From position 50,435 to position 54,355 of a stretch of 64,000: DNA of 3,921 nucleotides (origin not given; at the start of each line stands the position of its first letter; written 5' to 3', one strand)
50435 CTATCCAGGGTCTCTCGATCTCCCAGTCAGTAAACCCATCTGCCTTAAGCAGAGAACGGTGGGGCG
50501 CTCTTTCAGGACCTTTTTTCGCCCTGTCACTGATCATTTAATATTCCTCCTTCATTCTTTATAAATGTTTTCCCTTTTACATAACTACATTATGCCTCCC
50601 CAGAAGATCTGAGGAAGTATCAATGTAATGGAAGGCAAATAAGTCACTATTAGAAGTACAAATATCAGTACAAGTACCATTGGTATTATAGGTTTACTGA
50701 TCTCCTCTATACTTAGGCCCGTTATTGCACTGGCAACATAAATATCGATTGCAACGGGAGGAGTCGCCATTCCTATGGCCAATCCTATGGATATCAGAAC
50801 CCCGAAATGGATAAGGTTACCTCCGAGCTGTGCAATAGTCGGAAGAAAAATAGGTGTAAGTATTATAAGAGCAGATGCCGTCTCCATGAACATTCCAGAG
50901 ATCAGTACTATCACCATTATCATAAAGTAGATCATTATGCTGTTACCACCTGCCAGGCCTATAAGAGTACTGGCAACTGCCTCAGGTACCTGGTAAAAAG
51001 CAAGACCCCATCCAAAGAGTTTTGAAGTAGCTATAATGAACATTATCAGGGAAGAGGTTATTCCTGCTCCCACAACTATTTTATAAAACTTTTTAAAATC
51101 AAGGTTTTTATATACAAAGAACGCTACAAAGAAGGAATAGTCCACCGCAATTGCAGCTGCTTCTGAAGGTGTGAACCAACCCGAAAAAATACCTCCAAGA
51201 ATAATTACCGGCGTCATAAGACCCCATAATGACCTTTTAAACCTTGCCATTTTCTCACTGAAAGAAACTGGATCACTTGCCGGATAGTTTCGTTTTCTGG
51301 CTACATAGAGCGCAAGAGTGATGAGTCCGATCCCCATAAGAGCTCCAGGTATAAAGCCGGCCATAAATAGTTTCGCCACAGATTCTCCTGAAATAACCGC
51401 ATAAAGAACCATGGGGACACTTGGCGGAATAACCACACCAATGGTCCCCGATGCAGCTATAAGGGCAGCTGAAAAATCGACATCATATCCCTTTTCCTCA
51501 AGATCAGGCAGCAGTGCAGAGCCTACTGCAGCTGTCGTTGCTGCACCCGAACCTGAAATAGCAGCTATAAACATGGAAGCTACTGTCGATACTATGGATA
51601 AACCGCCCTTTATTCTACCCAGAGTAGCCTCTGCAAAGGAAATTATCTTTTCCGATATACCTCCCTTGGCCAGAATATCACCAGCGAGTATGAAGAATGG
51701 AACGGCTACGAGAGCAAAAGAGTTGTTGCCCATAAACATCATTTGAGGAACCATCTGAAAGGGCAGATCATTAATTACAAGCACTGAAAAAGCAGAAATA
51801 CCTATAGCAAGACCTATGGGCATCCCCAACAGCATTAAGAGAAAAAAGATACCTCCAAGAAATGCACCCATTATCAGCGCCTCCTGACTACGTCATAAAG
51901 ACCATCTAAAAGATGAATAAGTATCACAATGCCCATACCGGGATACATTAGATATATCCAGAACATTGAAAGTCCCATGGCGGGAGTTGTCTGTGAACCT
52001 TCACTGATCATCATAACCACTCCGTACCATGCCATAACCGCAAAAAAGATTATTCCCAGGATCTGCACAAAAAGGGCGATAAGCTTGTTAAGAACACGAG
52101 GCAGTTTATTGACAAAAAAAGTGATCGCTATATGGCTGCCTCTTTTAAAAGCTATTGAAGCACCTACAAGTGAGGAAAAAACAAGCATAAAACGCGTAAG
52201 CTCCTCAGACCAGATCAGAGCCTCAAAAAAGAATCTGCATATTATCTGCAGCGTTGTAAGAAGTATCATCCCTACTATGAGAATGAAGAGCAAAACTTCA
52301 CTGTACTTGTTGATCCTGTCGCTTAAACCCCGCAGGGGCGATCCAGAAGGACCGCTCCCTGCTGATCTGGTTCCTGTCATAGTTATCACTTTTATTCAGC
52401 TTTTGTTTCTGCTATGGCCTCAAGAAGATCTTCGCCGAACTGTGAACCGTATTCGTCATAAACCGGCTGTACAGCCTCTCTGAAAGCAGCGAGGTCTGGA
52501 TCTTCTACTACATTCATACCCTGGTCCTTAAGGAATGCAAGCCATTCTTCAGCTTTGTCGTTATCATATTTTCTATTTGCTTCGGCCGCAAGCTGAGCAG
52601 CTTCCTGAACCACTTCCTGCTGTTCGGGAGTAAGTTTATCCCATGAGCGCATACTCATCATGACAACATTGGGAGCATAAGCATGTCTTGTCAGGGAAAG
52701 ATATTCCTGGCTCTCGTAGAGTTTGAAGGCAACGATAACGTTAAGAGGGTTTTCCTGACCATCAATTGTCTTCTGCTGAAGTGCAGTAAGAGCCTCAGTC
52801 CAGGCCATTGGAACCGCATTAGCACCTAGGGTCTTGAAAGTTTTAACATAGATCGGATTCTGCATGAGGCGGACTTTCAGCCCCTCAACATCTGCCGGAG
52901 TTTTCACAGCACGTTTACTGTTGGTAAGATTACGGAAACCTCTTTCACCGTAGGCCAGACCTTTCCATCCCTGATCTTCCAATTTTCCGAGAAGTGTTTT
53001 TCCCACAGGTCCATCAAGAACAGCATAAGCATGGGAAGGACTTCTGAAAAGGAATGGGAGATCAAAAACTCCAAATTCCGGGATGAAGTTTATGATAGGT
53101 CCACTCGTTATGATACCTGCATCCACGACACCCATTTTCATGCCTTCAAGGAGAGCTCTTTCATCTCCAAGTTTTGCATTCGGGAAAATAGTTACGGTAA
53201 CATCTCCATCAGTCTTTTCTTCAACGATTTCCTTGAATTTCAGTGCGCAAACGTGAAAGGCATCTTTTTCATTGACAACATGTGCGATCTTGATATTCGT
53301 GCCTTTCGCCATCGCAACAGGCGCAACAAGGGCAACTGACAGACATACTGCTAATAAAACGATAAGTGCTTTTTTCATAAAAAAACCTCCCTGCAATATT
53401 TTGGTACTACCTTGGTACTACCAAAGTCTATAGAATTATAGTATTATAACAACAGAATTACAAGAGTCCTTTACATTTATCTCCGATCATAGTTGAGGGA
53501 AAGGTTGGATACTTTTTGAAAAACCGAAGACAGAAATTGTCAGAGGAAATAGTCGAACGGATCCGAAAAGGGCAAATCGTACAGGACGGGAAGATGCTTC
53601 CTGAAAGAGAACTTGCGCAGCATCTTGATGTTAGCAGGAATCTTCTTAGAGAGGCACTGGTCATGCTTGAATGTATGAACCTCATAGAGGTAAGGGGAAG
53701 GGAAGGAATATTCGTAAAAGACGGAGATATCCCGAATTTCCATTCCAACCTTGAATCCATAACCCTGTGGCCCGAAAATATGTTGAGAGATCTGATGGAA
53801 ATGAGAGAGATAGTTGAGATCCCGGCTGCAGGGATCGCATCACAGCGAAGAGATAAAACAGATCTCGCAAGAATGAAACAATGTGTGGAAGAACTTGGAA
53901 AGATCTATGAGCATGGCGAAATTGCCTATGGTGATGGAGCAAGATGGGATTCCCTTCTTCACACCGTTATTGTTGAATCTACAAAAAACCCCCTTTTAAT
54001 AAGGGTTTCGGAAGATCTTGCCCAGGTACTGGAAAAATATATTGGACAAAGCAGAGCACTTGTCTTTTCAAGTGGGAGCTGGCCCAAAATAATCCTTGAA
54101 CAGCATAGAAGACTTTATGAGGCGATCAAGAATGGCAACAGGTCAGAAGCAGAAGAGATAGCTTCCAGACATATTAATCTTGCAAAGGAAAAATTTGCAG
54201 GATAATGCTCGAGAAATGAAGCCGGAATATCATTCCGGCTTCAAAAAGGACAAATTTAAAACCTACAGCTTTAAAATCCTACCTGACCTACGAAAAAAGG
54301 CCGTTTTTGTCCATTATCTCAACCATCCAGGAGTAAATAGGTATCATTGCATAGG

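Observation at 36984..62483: Candidate selenium-based extracytoplasmic repair chain: CcdA -> Sec-thioredoxin -> Sec-MsrA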

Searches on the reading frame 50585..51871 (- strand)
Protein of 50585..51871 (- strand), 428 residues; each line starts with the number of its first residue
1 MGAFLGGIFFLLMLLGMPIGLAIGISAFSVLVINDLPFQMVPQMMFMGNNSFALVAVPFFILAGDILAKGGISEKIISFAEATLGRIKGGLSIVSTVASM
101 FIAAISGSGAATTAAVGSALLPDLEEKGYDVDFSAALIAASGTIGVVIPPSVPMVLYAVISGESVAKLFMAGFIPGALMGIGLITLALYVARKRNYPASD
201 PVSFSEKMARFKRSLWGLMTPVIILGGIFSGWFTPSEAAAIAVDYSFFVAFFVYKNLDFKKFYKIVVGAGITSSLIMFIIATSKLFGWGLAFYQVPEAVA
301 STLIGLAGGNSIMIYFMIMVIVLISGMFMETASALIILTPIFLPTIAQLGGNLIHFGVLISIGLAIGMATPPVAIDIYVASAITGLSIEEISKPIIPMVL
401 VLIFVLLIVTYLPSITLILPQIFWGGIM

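Call 35: search_protein_families(library=pfam, proteins=[window:50585-51871:-], max_evalue=0.001)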
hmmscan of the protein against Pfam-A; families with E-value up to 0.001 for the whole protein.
window:50585-51871:- (428 aa): 2 families
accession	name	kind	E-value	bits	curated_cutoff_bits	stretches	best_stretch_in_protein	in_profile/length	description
PF06808.19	DctM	-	4.3e-113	378.7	23.8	1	8-415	3-413/413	Tripartite ATP-independent periplasmic transporter, DctM component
PF03600.22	CitMHS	-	6e-05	22.7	31.9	1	269-413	35-180/336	Citrate transporter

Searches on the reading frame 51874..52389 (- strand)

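Call 35: search_protein_families(library=pfam, proteins=[window:51874-52389:-], max_evalue=0.001)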
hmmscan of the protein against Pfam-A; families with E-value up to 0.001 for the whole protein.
window:51874-52389:- (171 aa): 1 family
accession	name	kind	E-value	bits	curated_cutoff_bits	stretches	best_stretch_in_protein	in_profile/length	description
PF04290.18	DctQ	-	3.7e-32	111.4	28.3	1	41-169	1-131/132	Tripartite ATP-independent periplasmic transporters, DctQ component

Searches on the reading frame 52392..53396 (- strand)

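Call 35: search_protein_families(library=pfam, proteins=[window:52392-53396:-], max_evalue=0.001)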
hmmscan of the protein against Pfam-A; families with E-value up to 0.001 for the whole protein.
window:52392-53396:- (334 aa): 1 family
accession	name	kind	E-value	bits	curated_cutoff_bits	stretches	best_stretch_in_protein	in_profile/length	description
PF03480.18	DctP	-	7.6e-92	308.1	23.4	1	37-316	1-283/286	Bacterial extracellular solute-binding protein, family 7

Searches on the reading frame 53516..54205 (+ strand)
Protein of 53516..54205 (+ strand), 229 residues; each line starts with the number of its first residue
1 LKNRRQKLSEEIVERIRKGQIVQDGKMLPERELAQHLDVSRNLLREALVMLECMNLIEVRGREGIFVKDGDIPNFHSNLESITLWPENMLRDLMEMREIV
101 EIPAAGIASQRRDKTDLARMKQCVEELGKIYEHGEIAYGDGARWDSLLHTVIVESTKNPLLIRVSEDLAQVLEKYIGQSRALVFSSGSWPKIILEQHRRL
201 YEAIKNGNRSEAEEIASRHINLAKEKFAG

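Call 35: search_protein_families(library=pfam, proteins=[window:53516-54205:+], max_evalue=0.001)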
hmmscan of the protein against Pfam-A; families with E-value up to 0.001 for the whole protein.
window:53516-54205:+ (229 aa): 2 families
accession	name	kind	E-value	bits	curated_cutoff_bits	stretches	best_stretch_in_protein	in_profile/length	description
PF07729.17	FCD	-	1.6e-20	74.2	24.3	1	92-221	1-124/125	FCD domain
PF00392.27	GntR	-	6.7e-13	48.5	27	1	6-67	3-64/64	Bacterial regulatory proteins, gntR family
